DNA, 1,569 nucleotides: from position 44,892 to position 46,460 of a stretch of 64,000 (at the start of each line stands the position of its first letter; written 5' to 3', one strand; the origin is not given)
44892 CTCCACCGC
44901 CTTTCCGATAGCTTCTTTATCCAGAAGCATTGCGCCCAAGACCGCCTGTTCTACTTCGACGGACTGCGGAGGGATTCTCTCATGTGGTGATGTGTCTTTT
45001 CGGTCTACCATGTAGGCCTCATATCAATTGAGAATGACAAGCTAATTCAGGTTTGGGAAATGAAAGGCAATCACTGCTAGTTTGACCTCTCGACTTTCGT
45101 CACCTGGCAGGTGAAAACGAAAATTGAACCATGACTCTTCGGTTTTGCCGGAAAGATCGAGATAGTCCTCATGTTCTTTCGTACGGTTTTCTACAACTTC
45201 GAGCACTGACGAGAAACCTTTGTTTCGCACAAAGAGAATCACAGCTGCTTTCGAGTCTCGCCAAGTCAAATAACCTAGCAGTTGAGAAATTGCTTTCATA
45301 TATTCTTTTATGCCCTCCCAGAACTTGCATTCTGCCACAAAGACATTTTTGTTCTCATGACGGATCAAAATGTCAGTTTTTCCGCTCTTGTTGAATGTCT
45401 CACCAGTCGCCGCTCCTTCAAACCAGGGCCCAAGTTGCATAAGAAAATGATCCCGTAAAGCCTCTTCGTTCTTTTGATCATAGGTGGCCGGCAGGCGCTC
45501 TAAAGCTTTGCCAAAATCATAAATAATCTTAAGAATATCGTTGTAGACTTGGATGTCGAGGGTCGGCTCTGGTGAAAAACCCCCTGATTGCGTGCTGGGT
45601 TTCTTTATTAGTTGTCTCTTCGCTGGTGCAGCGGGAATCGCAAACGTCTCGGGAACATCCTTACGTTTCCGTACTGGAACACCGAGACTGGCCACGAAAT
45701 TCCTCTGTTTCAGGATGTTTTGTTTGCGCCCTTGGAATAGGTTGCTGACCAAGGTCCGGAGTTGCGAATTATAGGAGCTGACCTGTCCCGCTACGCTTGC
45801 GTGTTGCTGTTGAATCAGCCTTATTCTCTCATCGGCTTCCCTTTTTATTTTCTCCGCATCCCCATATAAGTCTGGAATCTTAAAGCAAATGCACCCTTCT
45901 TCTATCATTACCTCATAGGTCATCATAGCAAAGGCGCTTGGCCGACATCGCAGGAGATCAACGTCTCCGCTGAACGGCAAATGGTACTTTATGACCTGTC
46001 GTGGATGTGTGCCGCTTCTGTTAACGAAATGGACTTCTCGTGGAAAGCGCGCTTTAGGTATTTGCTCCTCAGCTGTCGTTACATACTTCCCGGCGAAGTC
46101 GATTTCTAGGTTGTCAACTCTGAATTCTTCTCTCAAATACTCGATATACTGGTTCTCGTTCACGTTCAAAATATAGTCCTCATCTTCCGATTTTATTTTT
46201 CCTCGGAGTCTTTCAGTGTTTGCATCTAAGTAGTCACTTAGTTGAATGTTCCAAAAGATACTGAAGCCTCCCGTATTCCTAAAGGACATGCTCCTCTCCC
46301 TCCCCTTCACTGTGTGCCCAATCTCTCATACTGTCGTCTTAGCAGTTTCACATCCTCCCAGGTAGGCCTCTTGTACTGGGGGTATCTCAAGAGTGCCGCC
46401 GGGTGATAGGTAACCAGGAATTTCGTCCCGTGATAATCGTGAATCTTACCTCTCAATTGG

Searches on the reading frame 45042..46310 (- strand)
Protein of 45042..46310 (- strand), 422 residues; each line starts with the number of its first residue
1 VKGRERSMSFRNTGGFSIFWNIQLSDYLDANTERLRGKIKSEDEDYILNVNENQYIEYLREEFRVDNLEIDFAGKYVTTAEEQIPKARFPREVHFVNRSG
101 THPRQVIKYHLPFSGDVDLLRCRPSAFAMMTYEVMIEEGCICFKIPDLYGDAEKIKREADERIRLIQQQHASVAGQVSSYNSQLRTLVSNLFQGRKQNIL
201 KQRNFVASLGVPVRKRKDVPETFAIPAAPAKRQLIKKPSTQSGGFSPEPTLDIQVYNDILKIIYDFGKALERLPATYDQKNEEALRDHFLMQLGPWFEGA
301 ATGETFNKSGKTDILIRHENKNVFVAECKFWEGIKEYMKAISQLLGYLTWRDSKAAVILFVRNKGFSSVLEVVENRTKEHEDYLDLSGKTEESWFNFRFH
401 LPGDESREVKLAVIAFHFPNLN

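Call 3: search_protein_families(library=pfam, proteins=[window:45042-46310:-], max_evalue=1)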
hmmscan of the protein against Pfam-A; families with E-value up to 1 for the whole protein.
window:45042-46310:- (422 aa): 1 family
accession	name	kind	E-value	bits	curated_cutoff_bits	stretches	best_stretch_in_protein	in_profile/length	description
PF03008.20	DUF234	-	0.06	14.2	22.5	0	296-332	54-91/100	Archaea bacterial proteins of unknown function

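Call 4: search_protein_families(library=padloc, proteins=[window:45042-46310:-], max_evalue=1)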
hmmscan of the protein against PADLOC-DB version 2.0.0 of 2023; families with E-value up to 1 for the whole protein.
window:45042-46310:- (422 aa): 1 family
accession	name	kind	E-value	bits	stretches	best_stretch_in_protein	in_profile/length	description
PDLC05036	PDC-S54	-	2.5e-146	486.3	1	17-419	6-407/410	-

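Call 5: search_protein_families(library=ncbifam, proteins=[window:45042-46310:-], max_evalue=1)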
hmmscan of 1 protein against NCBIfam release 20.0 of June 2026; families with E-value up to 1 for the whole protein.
window:45042-46310:- (422 aa): 0 families

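Call 6: search_solved_structures(query=window:45042-46310:-, max_evalue=10, show_alignments=2)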
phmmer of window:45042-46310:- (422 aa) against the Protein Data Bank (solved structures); distinct sequences matched with E-value up to 10: 0.

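Call 8: find_homologous_proteins(query=window:45042-46310:-)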
Query window:45042-46310:- (422 aa): 5218 proteins with E <= 0.001 among 8000 candidates; the best 120 are listed.
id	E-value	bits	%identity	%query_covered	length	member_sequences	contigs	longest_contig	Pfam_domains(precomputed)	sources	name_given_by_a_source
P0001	3.0e-281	950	100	98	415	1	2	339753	-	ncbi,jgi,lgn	-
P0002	3.0e-244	828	88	98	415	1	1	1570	-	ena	-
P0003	3.0e-201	687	73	96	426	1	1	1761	-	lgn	-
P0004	1.1e-197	675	71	98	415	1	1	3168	-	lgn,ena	-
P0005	9.2e-185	633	66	98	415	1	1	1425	-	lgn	-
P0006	7.7e-153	527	56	97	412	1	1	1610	-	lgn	-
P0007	9.3e-140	484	52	95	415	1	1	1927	-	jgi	jgi:hypothetical protein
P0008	2.5e-138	480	52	96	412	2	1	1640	-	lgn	-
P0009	2.8e-136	473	51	96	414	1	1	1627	-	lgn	-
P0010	3.1e-136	473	51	96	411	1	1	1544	-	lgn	-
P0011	1.3e-135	471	50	96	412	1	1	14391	-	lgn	-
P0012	1.9e-135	470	50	97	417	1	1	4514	-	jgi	-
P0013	3.2e-134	466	50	99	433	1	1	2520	-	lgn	-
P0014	6.6e-134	465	51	96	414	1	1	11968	-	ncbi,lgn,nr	ncbi:MAG: hypothetical protein HYZ34_09970 [Ignavibacteriae bacterium]|nr:hypothetical protein [Igna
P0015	1.0e-133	464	51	96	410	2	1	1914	-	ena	-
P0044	2.5e-126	440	48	96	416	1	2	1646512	-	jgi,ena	jgi:hypothetical protein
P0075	7.2e-124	432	49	96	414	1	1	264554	-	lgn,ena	-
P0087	2.3e-123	430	47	96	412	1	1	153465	-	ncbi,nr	ncbi:MAG: hypothetical protein ROO76_07170 [Terriglobia bacterium]|nr:hypothetical protein [Terriglo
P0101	1.1e-122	428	48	97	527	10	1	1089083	PF16277.12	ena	-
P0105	1.8e-122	427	49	99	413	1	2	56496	-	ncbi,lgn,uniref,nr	ncbi:hypothetical protein TUM4630_32960 [Shewanella algidipiscicola]|uniref:Uncharacterized protein 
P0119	6.6e-122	426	49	96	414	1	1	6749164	-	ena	-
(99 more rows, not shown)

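Call 14: find_encoding_contigs(protein=P0001, flank=10000, max_places=3)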
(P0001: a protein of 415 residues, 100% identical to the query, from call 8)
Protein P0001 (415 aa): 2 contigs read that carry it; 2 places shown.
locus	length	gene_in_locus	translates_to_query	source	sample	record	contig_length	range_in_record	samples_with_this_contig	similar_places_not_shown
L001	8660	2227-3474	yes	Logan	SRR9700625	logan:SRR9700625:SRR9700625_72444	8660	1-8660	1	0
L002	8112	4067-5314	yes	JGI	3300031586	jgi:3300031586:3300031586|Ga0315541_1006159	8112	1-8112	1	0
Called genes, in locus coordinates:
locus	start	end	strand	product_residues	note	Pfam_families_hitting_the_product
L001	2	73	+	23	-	?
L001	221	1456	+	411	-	PF02441:Flavoprotein, PF04127:DFP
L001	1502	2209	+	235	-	PF03167:UDG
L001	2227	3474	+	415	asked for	-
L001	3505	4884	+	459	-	PF00772:DnaB, PF03796:DnaB_C, PF13481:AAA_25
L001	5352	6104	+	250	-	PF02405:MlaE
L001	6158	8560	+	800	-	PF13588:HSDR_N_2, PF02384:N6_Mtase, PF07669:Eco57I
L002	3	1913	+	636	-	?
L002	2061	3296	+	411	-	PF02441:Flavoprotein, PF04127:DFP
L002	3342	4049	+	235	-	PF03167:UDG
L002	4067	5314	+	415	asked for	-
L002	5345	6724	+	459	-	PF00772:DnaB, PF03796:DnaB_C, PF13481:AAA_25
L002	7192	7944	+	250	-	PF02405:MlaE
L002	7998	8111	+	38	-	?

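Call 18: find_encoding_contigs(protein=P0044, flank=10000, max_places=2)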
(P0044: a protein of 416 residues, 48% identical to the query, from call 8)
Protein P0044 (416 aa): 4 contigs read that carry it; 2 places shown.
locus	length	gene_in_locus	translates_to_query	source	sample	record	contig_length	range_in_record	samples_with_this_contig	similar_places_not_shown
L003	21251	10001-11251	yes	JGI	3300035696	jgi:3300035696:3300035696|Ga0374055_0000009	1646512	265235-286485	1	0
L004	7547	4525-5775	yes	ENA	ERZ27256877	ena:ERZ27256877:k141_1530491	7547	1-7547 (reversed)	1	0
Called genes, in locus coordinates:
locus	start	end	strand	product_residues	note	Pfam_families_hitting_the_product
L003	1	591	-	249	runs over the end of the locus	-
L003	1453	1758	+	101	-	PF18903:DUF5659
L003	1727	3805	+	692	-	PF19263:DUF5906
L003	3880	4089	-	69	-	-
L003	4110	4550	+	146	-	-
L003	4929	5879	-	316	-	PF01904:DUF72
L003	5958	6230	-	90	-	-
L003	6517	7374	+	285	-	PF14338:Mrr_N, PF04471:Mrr_cat, PF10356:RRG7 (faint), PF22722:NA-iREase1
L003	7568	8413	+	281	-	PF18863:AbiJ_NTD4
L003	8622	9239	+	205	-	-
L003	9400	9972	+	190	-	PF01844:HNH, PF14279:HNH_5 (weak)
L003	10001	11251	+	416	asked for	-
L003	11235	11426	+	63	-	-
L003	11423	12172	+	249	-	-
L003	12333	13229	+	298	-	-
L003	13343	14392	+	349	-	PF13248:Zn_ribbon_3 (faint), PF18912:DZR_2 (faint), PF10005:Zn_ribbon_DZR_6 (faint), PF12773:DZR, PF13240:Zn_Ribbon_1 (faint), PF12773:DZR (weak), PF01252:Peptidase_A8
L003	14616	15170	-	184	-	-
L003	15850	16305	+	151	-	-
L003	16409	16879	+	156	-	PF09719:C_GCAxxG_C_C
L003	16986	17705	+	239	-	PF24838:8xMP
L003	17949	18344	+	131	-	PF09394:Inhibitor_I42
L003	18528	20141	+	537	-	PF18962:Por_Secre_tail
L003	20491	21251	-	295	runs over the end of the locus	PF07719:TPR_2 (faint)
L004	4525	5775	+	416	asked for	-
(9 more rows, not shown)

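Call 19: find_encoding_contigs(protein=P0119, flank=10000, max_places=2)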
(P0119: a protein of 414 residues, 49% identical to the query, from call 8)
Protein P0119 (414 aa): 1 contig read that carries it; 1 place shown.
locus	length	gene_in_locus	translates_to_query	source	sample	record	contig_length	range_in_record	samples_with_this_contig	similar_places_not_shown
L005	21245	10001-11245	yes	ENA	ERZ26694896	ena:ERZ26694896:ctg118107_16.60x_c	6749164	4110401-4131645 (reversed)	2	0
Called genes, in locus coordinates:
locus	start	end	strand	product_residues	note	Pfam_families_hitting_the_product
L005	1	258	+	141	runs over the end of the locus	PF01954:AF2212-like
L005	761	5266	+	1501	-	PF16277:DUF4926, PF14130:Cap4_nuclease (weak), PF13424:TPR_12 (faint)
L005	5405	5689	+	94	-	PF01850:PIN (weak)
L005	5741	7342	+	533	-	PF01555:N6_N4_Mtase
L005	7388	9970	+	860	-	PF04851:ResIII, PF00270:DEAD (faint)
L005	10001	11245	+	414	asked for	-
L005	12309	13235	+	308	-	PF00027:cNMP_binding, PF13545:HTH_Crp_2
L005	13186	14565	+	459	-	PF04389:Peptidase_M28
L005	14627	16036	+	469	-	PF00089:Trypsin, PF13365:Trypsin_2, PF00595:PDZ (faint), PF13180:PDZ_2, PF17820:PDZ_6 (weak)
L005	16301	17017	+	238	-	PF13181:TPR_8 (faint), PF13424:TPR_12 (weak), PF13414:TPR_11, PF13432:TPR_16, PF14559:TPR_19, PF00515:TPR_1, PF07719:TPR_2 (weak), PF13176:TPR_7 (weak), +7 more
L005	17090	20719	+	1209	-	PF00211:Guanylate_cyc, PF13191:AAA_16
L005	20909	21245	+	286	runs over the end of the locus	PF01261:AP_endonuc_2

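Call 20: predict_structure(alignment_id=A1)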
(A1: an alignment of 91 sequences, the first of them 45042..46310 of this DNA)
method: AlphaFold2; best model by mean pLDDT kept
length: 422 residues; sequences in the alignment: 91
mean_pLDDT: 85.8   pTM: 0.58
mean pLDDT of the five models: 85.8, 84.8, 84.2, 84.1, 83.4
residues with pLDDT >= 90: 268; 70-90: 84; 50-70: 42; < 50: 28
segments of 3 or more residues with pLDDT < 50: 1-12, 219-234
pLDDT, mean of each block of 10 residues (from residue 1): 41 78 98 98 89 89 97 97 90 80 96 97 96 96 95 97 98 98 97 95 82 58 35 52 57 88 95 88 92 78 58 79 88 96 87 88 92 97 95 96 88 94 74
secondary structure, 60 per line:
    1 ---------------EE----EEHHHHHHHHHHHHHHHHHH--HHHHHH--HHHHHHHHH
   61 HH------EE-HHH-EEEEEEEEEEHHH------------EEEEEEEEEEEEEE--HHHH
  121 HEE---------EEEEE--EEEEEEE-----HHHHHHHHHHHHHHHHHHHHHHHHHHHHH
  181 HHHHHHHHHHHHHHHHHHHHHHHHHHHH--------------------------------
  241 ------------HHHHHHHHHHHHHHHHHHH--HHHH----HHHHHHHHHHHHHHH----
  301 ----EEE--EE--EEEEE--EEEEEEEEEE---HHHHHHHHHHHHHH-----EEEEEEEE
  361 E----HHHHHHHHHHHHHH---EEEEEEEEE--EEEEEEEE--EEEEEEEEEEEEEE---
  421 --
elements in order: H24-41 H44-49 H52-62 E76-85 E101-114 H117-121 E133-137 E140-146 H152-208 H253-271 H274-277 H282-296 E305-307 E314-318 E321-330 H334-347 E353-361 H366-379 E383-391 E394-401 E404-417

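Call 27: search_dna_similar(query=window:45042-46289:-, collection=plasmids, mode=protein, max_rows=25)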
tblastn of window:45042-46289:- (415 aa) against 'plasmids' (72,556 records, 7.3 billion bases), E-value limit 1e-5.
Records with a match: 23; places in all: 24; records where one place covers at least 80% of the query: 13.
Best place of each record, by identity: <60% 23.
By first word of the organism name: Streptomyces 4; Rhizobium 3; Spiroplasma 3; Deinococcus 2; Thauera 1; Paludisphaera 1; Haloplanus 1; Nostoc 1; Pseudonocardia 1; Halobaculum 1; and 5 more.
By predicted mobility (MOB-suite, as given by PLSDB): non-mobilizable 16; conjugative 4; mobilizable 3.
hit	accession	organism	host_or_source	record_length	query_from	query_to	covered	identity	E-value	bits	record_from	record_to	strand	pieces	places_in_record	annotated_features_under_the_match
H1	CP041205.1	Rhizobium sp. NIBRBAC000502774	Genome assembly,Coal mine soil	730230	11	412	97%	35.2%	1e-72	254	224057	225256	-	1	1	hypothetical protein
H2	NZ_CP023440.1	Thauera sp. K11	cell culture,sludge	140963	11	413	97%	34.9%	5e-72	252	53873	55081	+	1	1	hypothetical protein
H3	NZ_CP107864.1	Streptomyces europaeiscabiei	-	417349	11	411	97%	34.6%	3e-61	221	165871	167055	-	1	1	hypothetical protein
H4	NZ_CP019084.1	Paludisphaera borealis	-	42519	11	413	97%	34.1%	4e-71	249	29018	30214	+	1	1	hypothetical protein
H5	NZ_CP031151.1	Haloplanus rubicundus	solar salt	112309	9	412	97%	33.7%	1e-65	234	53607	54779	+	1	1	hypothetical protein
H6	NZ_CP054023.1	Rhizobium indicum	Pisum sativum l. (pea),Pure culture,Pea ...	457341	13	412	96%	32.3%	3e-60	218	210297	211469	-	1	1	hypothetical protein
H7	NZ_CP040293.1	Nostoc sp. C057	Phaeoceros,pure culture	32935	11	414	97%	31.4%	5e-65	232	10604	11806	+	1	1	hypothetical protein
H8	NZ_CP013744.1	Streptomyces sp. CdTB01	soil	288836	11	412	97%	31.3%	2e-52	195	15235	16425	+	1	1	hypothetical protein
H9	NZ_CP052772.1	Pseudonocardia alni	Cell culture,soil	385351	11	412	97%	29.6%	1e-47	181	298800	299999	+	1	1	hypothetical protein | transglycosylase family protein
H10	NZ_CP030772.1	Streptomyces sp. YIM 121038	pure culture,soil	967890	12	412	97%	29.4%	1e-46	179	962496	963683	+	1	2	hypothetical protein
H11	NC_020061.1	Rhizobium tropici CIAT 899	Phaseolus vulgaris root nodule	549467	26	414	94%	29.8%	6e-56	206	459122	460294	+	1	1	hypothetical protein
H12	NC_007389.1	Spiroplasma citri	-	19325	19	413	95%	29.1%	8e-56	205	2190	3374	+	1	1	hypothetical protein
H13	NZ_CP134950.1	Halobaculum sp. XH14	cell culture,sediment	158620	64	409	83%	31.1%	8e-33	138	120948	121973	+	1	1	hypothetical protein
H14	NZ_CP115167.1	Deinococcus aquaticus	Freshwater stream system, activated ...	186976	95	409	76%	31.8%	3e-32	137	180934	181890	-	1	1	hypothetical protein (x2)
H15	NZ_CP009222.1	Corynebacterium deserti GIMN1.010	mixed sand sample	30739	96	407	75%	31.7%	1e-43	170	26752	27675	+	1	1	hypothetical protein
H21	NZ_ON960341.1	Escherichia coli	-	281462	252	414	39%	33.3%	4e-17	91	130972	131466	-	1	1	hypothetical protein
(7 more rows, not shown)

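Call 28: search_dna_similar(query=window:45042-46289:-, collection=phages, mode=protein, max_rows=25)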
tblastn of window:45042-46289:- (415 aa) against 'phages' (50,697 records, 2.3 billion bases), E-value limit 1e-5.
Records with a match: 2; places in all: 2; records where one place covers at least 80% of the query: 1.
Best place of each record, by identity: <60% 2.
By first word of the organism name: Bacteriophage 1; phage 1.
By host as written in the record: - 2.
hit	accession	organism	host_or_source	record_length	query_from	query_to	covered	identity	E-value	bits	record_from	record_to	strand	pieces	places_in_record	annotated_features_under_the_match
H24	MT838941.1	Bacteriophage sp.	human fecal samples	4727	14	409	95%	29.6%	2e-46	176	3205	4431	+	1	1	record has no annotation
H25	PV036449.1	phage NatCom_35866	human feces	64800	100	374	66%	30.1%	2e-31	132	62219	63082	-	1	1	hypothetical protein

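Call 32: find_encoding_contigs(protein=P0101, flank=10000, max_places=1)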
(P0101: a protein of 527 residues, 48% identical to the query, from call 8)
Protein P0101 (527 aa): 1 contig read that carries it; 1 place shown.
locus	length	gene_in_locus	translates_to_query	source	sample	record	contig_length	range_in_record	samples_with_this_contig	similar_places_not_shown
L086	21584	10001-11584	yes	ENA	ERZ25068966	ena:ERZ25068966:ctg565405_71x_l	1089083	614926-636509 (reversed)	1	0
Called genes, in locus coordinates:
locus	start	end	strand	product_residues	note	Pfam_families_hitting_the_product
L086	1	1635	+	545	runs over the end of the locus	PF00370:FGGY_N, PF02782:FGGY_C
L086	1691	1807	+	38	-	-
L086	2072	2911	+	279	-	PF01385:OrfB_IS605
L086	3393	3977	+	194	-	PF01967:MoaC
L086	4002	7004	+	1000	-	PF12969:DUF3857, PF01841:Transglut_core (weak)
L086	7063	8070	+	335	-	PF20030:bpMoxR, PF07726:AAA_3, PF07728:AAA_5, PF17863:AAA_lid_2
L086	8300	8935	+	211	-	PF00535:Glycos_transf_2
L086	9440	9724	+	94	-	-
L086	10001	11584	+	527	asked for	PF16277:DUF4926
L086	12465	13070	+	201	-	-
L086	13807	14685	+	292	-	PF00027:cNMP_binding, PF13545:HTH_Crp_2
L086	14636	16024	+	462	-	PF04389:Peptidase_M28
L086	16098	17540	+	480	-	PF00089:Trypsin, PF13365:Trypsin_2, PF00595:PDZ (faint), PF13180:PDZ_2, PF17820:PDZ_6 (weak)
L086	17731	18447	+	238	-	PF03704:BTAD (faint), PF20308:TPR-S (faint), PF13414:TPR_11, PF13432:TPR_16, PF14559:TPR_19 (weak), PF00515:TPR_1, PF07719:TPR_2, PF13176:TPR_7 (weak), +8 more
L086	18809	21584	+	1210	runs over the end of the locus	PF00211:Guanylate_cyc, PF13191:AAA_16, PF13424:TPR_12 (faint)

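Call 33: find_encoding_contigs(protein=P0075, flank=10000, max_places=1)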
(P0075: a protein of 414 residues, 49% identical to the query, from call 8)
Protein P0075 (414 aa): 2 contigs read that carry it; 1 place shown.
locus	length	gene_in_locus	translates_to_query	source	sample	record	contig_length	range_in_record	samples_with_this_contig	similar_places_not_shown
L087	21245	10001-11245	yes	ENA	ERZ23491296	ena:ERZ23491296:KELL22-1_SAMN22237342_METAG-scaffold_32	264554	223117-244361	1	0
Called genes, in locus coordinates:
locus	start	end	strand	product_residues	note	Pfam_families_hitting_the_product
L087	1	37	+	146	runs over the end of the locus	PF01954:AF2212-like (weak)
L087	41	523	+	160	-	PF16277:DUF4926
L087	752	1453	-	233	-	PF02810:SEC-C (weak)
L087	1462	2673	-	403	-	PF18144:SMODS (faint), PF21654:DncV-like_NTFase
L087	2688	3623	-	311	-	PF01734:Patatin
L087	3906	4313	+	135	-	PF12844:HTH_19, PF13560:HTH_31, PF01381:HTH_3, PF13443:HTH_26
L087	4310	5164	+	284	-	PF06114:Peptidase_M78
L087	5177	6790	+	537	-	PF01555:N6_N4_Mtase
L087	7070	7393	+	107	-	PF15919:HicB_lk_antitox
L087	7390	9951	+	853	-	PF04851:ResIII, PF00270:DEAD (faint)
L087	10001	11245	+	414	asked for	-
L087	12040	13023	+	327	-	PF00027:cNMP_binding, PF13545:HTH_Crp_2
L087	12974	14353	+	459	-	PF04389:Peptidase_M28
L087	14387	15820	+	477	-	PF00089:Trypsin, PF13365:Trypsin_2, PF00595:PDZ (faint), PF13180:PDZ_2, PF17820:PDZ_6 (weak)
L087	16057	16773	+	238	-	PF20308:TPR-S (faint), PF23914:TPR_CcmH_CycH (faint), PF13414:TPR_11, PF13432:TPR_16 (weak), PF14559:TPR_19 (weak), PF00515:TPR_1 (weak), PF07719:TPR_2 (weak), PF13176:TPR_7 (weak), +4 more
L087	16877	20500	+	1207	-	PF00211:Guanylate_cyc, PF13191:AAA_16, PF13424:TPR_12 (faint)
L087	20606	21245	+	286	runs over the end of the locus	PF01261:AP_endonuc_2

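Call 34: find_encoding_contigs(protein=P0087, flank=10000, max_places=1)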
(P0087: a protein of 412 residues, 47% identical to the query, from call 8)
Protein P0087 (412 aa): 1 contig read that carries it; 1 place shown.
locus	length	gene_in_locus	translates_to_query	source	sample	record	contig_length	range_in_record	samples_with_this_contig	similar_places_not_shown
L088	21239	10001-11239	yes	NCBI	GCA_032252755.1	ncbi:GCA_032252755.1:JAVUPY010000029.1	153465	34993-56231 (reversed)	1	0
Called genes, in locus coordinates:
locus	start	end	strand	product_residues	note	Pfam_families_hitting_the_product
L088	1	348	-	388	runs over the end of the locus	PF27126:NmeDI_C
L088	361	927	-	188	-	PF13772:AIG2_2 (weak)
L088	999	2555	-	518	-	PF13304:AAA_21 (weak)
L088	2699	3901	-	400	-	-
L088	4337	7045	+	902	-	PF00270:DEAD, PF04851:ResIII, PF18766:SWI2_SNF2, PF00271:Helicase_C, PF08463:EcoEI_R_C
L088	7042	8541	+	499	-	PF12161:HsdM_N (weak), PF02384:N6_Mtase, PF01170:UPF0020 (faint), PF07669:Eco57I (weak)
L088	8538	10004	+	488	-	PF01420:Methylase_S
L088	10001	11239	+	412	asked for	-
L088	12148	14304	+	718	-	PF07731:Cu-oxidase_2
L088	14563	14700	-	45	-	PF09722:Xre_MbcA_ParS_C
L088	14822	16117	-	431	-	PF06965:Na_H_antiport_1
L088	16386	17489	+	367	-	-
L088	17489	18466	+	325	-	PF13559:DUF4129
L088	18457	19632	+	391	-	PF14258:DUF4350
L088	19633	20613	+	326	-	PF20030:bpMoxR, PF00004:AAA, PF07726:AAA_3, PF07728:AAA_5, PF17863:AAA_lid_2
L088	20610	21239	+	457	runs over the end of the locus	PF01882:DUF58, PF13519:VWA_2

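Call 35: find_encoding_contigs(protein=P0105, flank=10000, max_places=1)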
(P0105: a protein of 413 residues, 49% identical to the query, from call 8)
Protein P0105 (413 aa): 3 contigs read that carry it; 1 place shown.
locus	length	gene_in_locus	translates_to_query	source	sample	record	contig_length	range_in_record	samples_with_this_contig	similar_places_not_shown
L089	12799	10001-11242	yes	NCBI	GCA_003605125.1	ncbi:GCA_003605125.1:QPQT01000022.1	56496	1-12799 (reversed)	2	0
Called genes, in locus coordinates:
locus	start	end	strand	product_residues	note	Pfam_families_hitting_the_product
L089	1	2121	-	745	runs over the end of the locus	PF02771:Acyl-CoA_dh_N, PF02770:Acyl-CoA_dh_M, PF00441:Acyl-CoA_dh_1, PF09317:ACDH_C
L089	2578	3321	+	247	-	PF02754:CCG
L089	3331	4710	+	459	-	PF02589:LUD_dom, PF13187:Fer4_9 (faint), PF12797:Fer4_2 (faint), PF13237:Fer4_10, PF12838:Fer4_7, PF13183:Fer4_8, PF13534:Fer4_17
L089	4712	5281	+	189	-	PF02589:LUD_dom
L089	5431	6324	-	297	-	PF00126:HTH_1, PF03466:LysR_substrate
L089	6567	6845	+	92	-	PF00639:Rotamase, PF13616:Rotamase_3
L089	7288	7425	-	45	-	-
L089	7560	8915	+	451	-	PF03448:MgtE_N, PF00571:CBS (weak), PF01769:MgtE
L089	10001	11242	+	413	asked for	-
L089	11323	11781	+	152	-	PF00583:Acetyltransf_1, PF13673:Acetyltransf_10, PF13508:Acetyltransf_7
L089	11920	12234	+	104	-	-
